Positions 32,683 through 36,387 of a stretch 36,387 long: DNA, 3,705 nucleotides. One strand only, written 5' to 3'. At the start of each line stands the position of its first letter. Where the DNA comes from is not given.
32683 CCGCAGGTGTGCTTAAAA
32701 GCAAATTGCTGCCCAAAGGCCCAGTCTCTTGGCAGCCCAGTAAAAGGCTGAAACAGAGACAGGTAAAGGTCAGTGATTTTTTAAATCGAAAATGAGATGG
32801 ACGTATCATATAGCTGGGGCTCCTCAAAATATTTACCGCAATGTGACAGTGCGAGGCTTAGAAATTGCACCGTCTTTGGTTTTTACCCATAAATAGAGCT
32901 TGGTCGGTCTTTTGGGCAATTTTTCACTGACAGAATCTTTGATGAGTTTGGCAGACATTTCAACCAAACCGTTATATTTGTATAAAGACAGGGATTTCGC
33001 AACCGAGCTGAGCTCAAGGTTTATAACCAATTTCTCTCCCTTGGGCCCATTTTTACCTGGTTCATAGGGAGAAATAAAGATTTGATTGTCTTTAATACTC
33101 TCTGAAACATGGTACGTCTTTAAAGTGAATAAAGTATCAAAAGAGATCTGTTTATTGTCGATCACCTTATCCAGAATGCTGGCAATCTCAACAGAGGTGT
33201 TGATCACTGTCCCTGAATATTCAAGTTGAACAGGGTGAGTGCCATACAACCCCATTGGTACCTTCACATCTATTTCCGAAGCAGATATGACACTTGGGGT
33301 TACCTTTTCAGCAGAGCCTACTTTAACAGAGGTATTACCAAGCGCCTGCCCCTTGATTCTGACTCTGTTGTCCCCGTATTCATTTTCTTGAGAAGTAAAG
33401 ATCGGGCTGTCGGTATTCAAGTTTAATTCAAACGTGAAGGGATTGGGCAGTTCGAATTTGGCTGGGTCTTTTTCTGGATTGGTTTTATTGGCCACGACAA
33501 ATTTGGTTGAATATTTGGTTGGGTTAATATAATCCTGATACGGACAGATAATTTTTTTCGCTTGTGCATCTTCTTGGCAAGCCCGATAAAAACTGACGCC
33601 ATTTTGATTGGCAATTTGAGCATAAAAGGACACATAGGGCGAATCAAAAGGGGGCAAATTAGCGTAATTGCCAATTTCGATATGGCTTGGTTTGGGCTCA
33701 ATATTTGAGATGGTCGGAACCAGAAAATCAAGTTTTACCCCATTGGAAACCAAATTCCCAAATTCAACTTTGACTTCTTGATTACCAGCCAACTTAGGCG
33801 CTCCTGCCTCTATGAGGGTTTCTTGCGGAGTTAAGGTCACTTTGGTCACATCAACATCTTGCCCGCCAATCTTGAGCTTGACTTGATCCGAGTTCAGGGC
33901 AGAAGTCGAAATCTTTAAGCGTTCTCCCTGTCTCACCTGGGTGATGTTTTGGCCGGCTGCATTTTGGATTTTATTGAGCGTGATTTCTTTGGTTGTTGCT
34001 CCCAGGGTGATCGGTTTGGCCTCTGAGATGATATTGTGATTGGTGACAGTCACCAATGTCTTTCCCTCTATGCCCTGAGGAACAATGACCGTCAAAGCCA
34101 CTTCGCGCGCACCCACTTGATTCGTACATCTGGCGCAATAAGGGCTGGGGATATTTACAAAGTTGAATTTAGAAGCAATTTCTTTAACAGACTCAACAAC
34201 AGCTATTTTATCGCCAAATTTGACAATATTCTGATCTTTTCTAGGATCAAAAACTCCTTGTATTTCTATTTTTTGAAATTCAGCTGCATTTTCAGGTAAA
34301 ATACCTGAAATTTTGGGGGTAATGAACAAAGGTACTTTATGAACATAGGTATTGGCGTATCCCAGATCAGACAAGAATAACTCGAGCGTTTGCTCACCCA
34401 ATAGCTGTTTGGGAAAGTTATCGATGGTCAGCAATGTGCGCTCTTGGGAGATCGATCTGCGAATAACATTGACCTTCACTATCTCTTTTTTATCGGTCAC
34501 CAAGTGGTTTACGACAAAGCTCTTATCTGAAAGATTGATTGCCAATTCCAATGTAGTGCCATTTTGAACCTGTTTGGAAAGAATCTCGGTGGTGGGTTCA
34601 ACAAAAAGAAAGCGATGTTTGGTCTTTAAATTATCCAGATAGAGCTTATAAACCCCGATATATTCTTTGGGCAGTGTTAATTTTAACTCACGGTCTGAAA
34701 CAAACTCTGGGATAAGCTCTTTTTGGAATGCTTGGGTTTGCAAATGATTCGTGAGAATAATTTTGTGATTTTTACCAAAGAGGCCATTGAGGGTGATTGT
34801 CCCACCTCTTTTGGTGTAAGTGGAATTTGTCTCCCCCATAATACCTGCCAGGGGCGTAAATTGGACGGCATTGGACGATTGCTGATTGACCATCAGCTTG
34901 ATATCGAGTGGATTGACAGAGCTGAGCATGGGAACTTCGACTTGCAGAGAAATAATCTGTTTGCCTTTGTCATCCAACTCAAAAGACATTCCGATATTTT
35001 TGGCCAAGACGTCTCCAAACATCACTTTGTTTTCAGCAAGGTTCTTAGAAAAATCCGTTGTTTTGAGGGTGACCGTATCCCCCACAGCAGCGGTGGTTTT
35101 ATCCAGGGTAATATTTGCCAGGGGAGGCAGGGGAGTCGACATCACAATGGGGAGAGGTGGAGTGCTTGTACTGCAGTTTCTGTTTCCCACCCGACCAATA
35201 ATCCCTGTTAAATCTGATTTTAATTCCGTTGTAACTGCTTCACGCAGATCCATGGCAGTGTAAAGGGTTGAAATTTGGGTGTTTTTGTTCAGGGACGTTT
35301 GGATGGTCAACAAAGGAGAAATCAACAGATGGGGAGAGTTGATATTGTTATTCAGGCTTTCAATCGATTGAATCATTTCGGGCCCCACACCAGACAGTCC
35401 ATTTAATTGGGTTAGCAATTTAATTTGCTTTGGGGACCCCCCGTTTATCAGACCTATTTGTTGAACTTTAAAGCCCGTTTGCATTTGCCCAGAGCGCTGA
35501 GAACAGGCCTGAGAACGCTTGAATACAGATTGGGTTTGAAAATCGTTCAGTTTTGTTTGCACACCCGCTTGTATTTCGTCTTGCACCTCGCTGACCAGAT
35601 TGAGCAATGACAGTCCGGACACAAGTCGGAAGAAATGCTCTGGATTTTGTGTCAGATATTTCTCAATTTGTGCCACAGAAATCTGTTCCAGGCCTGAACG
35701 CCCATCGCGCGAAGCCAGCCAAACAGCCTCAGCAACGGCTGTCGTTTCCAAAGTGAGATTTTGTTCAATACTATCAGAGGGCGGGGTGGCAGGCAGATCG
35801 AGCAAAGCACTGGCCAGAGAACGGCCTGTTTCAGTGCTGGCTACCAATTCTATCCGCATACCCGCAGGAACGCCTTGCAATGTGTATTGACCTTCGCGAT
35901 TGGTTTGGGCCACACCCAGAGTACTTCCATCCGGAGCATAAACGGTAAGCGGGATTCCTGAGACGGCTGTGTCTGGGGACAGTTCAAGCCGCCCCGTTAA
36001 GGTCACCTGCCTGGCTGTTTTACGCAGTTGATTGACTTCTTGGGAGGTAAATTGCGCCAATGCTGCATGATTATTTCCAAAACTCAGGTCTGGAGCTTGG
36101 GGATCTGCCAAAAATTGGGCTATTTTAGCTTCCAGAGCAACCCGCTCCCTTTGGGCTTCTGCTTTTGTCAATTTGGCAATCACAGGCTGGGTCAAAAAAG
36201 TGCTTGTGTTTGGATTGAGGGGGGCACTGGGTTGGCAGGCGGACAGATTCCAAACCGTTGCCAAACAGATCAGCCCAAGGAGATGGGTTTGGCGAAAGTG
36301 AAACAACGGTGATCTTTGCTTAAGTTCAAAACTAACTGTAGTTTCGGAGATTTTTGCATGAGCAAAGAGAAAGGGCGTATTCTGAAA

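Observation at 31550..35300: Strongly AT-rich mosaic segments inside two of the lipoprotein genes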

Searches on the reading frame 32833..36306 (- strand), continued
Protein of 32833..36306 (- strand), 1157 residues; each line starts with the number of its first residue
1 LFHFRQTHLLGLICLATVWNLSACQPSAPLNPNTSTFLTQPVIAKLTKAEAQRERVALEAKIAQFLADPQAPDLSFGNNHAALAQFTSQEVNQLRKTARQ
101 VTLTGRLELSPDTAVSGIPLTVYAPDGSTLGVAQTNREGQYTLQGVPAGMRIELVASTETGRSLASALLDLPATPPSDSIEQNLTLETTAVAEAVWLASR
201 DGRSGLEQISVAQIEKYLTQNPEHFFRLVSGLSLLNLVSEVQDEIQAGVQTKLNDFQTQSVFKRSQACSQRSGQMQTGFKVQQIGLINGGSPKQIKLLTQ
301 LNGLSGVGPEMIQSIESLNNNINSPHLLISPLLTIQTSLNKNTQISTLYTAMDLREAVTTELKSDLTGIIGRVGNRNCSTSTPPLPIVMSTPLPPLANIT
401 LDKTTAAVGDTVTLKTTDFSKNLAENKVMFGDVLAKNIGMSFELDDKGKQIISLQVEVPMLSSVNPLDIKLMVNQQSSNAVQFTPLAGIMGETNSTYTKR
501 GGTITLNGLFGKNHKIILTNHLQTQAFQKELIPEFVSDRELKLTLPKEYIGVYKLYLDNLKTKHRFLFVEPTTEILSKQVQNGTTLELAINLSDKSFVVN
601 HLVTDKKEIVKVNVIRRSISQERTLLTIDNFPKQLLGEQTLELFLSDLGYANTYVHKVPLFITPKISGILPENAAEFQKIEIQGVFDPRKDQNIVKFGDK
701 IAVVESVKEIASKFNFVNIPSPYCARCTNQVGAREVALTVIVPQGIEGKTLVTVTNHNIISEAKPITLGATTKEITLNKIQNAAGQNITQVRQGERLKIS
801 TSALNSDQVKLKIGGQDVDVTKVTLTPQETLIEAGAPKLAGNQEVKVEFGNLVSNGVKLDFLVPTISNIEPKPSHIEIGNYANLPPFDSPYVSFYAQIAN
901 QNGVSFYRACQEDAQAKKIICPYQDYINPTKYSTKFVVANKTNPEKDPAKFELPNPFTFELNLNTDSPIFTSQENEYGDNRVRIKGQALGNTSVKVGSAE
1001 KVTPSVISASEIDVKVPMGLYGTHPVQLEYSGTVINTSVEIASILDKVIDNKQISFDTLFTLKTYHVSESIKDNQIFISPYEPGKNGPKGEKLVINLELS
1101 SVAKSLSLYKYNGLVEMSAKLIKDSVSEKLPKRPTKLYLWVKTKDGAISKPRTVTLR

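Call 74: fold_search(model_id=the predicted structure, library=pdb)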
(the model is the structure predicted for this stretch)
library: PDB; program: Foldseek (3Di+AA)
matches with E <= 10: 1977; with E <= 0.001: 192
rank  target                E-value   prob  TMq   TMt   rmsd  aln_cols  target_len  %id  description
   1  1e07                  4.6e-08  1.00  0.06  0.10  54.3       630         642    9  Model of human carcinoembryonic antigen by homology modelling and curve-fitting to experimental solution scattering data (released 2000-07-04)
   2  8beg_A                1.2e-07  1.00  0.09  0.14  36.9       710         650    9  Structure of Ig-like domains from PrgB (released 2022-11-30)
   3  4liq_E                1.4e-07  1.00  0.09  0.17  22.6       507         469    9  Structure of the extracellular domain of human CSF-1 receptor in complex with the Fab fragment of RG7155 (released 2014-06-18)
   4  8beg_B                4.4e-07  1.00  0.08  0.13  37.6       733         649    9  Structure of Ig-like domains from PrgB (released 2022-11-30)
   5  5t89_Y                6.3e-07  0.99  0.07  0.12  31.6       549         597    8  Crystal structure of VEGF-A in complex with VEGFR-1 domains D1-6 (released 2017-02-01)
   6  4oia_A                7.4e-07  1.00  0.10  0.22  32.4       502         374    9  Crystal Structure of ICAM-5 D1-D4 ectodomain fragment, Space Group P4322 (released 2014-07-16)
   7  5lsp_A                8.7e-07  1.00  0.10  0.37   9.6       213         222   12  107_A07 Fab in complex with fragment of the Met receptor (released 2017-09-13)
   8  1bih_A                9.1e-07  0.99  0.07  0.14  25.9       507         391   11  CRYSTAL STRUCTURE OF THE INSECT IMMUNE PROTEIN HEMOLIN: A NEW DOMAIN ARRANGEMENT WITH IMPLICATIONS FOR HOMOPHILIC ADHE (released 1998-10-14)
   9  2e9w_B                1.5e-06  1.00  0.11  0.21  29.3       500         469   10  Crystal structure of the extracellular domain of Kit in complex with stem cell factor (SCF) (released 2007-08-07)
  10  2e9w_A                1.6e-06  1.00  0.10  0.20  30.2       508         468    9  Crystal structure of the extracellular domain of Kit in complex with stem cell factor (SCF) (released 2007-08-07)
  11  5l7n                  2.1e-06  1.00  0.10  0.25   9.0       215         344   16  Plexin A1 extracellular fragment, domains 7-10 (IPT3-IPT6) (released 2017-03-15)
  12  5lf5_A                2.2e-06  0.99  0.09  0.16  36.8       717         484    9  Myelin-associated glycoprotein (MAG) deglycosylated full extracellular domain with co-purified ligand (released 2016-12-14)
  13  5lfu_A                2.5e-06  0.99  0.08  0.14  37.0       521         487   10  Myelin-associated glycoprotein (MAG) glycosylated and lysine-methylated full extracellular domain (released 2016-12-14)
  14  7khf_A                2.6e-06  1.00  0.10  0.20  18.7       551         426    9  CryoEM structure of LILRB1 D3D4 domain-inserted antibody MDB1 Fab in complex with Plasmodium RIFIN (PF3D7_1373400) V2  (released 2021-03-31)
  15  8dfq_A                5.4e-06  1.00  0.10  0.18  31.1       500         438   10  Ectodomain of full-length KIT(T417I,delta418-419)-SCF dimers (released 2023-03-29)
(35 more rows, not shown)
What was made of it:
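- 32833..36306 (-): Gene for the 1157-aa lipoprotein ('g1157'). It has a signal peptide with lipobox (..NLSAC24Q), a CarboxypepD_reg-like beta-sandwich, a helical region, a Pro-rich linker and a chain of Ig-like/TIG domains. Foldseek matches multi-Ig-like proteins (call 74).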

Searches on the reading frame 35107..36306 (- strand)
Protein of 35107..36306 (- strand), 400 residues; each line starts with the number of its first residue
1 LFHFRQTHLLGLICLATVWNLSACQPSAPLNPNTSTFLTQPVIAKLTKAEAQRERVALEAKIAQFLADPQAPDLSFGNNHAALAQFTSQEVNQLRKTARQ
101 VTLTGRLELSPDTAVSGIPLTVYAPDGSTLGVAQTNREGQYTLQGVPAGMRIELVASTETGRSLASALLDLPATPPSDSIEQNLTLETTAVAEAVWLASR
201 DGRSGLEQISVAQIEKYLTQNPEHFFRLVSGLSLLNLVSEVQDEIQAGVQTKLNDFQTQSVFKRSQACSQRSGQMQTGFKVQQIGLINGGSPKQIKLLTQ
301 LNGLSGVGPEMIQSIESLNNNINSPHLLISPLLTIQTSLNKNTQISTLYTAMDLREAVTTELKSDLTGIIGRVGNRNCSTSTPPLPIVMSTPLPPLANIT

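Call 26: find_homologous_proteins(query=A2, max_evalue=0.001)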
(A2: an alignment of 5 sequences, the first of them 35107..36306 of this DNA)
Query A2 (5 sequences) (400 aa, profile of the alignment): 1 proteins with E <= 0.001 among 8000 candidates.
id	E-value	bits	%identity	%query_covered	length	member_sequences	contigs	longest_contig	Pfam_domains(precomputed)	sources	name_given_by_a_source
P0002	1.4e-170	586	28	70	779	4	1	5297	PF01833.31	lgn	-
